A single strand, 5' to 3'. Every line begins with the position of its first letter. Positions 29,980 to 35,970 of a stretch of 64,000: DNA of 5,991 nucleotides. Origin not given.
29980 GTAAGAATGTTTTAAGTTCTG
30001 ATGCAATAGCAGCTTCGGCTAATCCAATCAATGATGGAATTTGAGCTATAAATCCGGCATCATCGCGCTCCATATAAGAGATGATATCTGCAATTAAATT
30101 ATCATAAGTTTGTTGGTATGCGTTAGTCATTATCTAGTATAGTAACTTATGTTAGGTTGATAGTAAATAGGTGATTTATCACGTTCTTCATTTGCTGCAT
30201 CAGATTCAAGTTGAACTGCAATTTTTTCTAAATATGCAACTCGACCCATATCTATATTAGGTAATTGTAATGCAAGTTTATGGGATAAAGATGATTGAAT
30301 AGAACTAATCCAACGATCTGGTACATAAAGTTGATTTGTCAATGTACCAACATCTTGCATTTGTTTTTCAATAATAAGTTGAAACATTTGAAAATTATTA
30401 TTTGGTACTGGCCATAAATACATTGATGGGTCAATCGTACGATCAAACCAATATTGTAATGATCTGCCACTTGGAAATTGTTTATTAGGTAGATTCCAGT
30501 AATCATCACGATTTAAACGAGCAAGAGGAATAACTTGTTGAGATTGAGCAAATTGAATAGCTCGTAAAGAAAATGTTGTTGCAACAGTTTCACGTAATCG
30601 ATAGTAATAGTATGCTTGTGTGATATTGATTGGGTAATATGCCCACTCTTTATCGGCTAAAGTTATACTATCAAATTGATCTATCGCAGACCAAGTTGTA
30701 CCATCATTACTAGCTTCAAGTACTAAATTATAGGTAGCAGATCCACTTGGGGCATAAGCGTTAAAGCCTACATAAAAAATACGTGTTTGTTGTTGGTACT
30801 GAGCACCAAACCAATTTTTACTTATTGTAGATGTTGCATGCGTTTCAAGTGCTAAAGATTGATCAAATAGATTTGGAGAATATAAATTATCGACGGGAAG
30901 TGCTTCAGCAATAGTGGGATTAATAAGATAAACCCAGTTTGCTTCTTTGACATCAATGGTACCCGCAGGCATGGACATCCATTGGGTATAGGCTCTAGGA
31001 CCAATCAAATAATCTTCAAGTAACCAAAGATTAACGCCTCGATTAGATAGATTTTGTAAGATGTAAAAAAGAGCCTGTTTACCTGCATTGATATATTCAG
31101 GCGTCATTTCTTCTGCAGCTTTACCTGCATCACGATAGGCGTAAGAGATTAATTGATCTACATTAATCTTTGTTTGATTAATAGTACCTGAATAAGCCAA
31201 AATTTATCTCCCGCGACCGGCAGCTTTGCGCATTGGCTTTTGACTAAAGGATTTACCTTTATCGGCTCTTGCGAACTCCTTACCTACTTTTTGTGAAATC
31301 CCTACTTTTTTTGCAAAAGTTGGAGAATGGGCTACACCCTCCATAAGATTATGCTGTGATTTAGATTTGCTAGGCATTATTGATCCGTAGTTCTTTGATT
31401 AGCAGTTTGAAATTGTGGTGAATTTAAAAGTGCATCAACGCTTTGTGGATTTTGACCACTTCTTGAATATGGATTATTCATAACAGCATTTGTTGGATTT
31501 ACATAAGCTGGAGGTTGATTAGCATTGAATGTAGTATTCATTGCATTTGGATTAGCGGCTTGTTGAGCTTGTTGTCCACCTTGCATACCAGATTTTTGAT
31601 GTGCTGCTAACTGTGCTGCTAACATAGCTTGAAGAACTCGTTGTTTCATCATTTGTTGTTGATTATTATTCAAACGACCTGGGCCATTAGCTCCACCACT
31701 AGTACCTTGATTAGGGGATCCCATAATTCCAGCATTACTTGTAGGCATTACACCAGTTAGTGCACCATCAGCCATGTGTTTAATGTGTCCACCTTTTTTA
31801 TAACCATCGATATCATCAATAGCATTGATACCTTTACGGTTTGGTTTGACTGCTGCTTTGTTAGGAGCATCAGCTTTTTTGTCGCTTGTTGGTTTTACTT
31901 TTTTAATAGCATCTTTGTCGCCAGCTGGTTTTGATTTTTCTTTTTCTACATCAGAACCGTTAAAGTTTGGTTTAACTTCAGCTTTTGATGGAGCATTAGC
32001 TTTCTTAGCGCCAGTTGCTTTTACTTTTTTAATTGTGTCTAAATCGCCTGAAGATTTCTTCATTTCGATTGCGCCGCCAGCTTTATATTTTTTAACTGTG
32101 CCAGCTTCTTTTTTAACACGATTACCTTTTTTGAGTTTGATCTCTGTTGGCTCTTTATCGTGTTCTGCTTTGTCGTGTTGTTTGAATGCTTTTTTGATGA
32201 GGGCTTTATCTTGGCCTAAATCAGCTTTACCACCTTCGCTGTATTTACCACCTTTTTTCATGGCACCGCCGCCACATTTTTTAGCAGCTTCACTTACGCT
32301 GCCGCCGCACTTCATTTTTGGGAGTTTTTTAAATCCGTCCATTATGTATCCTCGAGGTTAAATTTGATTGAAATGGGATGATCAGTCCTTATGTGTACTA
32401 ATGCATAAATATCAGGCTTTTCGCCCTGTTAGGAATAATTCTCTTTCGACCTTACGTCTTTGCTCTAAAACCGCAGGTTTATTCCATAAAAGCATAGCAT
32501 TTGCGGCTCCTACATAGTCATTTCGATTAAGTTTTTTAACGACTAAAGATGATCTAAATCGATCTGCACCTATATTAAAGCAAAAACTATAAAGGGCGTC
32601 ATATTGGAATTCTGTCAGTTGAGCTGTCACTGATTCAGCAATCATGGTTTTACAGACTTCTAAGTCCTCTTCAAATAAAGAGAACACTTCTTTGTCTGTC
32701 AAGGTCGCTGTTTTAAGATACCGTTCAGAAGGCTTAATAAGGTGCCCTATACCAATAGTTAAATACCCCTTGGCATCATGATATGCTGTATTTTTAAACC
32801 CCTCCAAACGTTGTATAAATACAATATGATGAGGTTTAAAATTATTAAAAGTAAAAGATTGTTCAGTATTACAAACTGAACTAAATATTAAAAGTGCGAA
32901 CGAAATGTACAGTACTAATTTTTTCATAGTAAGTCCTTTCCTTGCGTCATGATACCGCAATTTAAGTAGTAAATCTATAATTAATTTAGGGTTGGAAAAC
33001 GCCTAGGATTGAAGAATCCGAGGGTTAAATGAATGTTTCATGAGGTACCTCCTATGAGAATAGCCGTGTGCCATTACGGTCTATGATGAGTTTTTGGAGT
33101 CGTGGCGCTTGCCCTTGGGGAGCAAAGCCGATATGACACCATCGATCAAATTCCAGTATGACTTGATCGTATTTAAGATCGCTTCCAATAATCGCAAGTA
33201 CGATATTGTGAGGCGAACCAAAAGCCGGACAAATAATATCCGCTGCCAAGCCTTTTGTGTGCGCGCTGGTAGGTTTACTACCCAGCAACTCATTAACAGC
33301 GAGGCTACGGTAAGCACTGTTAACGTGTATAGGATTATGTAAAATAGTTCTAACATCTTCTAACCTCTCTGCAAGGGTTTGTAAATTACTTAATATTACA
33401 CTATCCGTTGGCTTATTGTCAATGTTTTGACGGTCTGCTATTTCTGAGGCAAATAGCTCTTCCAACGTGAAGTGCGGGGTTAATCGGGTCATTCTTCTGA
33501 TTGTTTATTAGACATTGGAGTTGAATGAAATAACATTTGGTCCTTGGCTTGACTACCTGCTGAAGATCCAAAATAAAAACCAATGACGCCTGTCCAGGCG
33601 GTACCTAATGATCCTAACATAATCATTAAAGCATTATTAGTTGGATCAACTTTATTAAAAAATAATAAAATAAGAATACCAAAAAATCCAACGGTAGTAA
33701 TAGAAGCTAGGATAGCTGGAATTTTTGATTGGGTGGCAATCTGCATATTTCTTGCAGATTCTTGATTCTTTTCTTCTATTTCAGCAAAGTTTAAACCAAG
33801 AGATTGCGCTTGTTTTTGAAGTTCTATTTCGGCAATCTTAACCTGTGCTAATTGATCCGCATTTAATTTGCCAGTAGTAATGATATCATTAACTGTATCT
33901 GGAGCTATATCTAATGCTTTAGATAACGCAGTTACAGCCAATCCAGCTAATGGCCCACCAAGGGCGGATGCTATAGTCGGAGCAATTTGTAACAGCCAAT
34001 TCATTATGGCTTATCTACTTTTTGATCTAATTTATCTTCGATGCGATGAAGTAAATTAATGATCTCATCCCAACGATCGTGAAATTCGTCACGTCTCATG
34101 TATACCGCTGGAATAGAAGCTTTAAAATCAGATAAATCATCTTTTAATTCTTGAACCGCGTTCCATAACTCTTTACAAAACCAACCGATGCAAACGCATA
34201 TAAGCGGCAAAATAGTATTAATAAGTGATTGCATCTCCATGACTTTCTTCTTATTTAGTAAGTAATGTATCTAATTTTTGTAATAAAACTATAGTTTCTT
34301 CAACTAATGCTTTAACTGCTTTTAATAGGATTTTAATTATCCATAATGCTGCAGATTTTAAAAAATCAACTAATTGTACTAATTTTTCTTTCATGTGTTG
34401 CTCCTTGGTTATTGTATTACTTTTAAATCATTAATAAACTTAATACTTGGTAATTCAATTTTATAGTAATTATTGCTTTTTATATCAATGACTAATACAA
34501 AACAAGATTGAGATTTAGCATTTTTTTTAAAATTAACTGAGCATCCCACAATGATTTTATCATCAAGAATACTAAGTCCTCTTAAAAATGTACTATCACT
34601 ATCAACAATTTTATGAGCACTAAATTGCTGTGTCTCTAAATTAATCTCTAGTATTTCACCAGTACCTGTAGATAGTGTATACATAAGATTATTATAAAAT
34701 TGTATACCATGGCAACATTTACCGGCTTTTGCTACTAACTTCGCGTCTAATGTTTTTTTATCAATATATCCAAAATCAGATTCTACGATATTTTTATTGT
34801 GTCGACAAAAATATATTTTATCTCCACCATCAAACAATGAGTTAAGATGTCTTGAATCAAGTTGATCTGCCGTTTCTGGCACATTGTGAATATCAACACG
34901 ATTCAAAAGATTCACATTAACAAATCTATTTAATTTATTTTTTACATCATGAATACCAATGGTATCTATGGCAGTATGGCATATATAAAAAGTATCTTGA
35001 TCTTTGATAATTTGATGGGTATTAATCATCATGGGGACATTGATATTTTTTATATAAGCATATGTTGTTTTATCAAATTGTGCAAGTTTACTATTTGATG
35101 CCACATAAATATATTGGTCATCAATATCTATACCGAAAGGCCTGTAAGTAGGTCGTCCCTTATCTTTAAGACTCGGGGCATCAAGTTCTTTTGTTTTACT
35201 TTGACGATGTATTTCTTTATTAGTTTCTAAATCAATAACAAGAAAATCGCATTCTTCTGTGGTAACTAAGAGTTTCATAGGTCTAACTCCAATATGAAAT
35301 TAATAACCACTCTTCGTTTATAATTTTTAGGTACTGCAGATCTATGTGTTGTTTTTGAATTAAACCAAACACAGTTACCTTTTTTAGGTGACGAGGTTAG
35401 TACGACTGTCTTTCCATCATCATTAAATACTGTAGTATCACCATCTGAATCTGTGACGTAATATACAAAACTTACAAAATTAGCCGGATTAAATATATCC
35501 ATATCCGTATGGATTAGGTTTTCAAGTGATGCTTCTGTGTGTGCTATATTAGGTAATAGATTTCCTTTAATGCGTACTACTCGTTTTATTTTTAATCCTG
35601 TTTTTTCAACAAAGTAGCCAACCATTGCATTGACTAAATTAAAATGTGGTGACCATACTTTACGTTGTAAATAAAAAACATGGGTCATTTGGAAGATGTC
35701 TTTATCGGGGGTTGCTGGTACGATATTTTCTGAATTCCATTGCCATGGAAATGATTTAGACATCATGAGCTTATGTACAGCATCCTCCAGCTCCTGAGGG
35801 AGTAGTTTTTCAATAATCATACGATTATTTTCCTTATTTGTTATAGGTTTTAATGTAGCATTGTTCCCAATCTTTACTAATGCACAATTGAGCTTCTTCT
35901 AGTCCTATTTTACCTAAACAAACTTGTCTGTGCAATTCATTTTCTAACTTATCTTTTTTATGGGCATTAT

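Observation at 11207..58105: Strand-consistent promoter-like motif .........; six copies share the fixed architecture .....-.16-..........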

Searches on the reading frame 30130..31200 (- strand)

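Call 69: search_protein_families(library=phrogs, proteins=[window:30130-31200:-], max_evalue=0.001)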
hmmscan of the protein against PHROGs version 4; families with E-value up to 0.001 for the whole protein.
window:30130-31200:- (356 aa): 3 families
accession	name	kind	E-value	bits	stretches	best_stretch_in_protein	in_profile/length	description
phrog_12985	-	unknown function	0.00012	22.9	0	221-310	97-186/238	-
phrog_16348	-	unknown function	0.00013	21.3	1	150-207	507-564/818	-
phrog_17517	-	tail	0.00016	21.9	1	112-203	45-138/227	tail protein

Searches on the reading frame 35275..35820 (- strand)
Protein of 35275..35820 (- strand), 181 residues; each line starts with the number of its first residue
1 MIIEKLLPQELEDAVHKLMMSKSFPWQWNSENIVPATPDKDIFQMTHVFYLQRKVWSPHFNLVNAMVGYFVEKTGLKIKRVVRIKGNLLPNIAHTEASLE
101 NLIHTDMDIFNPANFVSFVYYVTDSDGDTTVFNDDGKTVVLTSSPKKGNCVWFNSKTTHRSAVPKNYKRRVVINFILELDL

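Call 49: search_protein_families(library=phrogs, proteins=[window:35275-35820:-], max_evalue=0.001)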
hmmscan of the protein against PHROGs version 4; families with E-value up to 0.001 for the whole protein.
window:35275-35820:- (181 aa): 2 families
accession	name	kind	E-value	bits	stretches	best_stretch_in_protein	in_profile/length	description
phrog_274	-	DNA, RNA and nucleotide metabolism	1.1e-29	104.6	1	2-176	11-176/192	DNA endonuclease V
phrog_81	-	moron, auxiliary metabolic gene and host takeover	5.4e-05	23.8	1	114-175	160-235/283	2OG-Fe(II) oxygenase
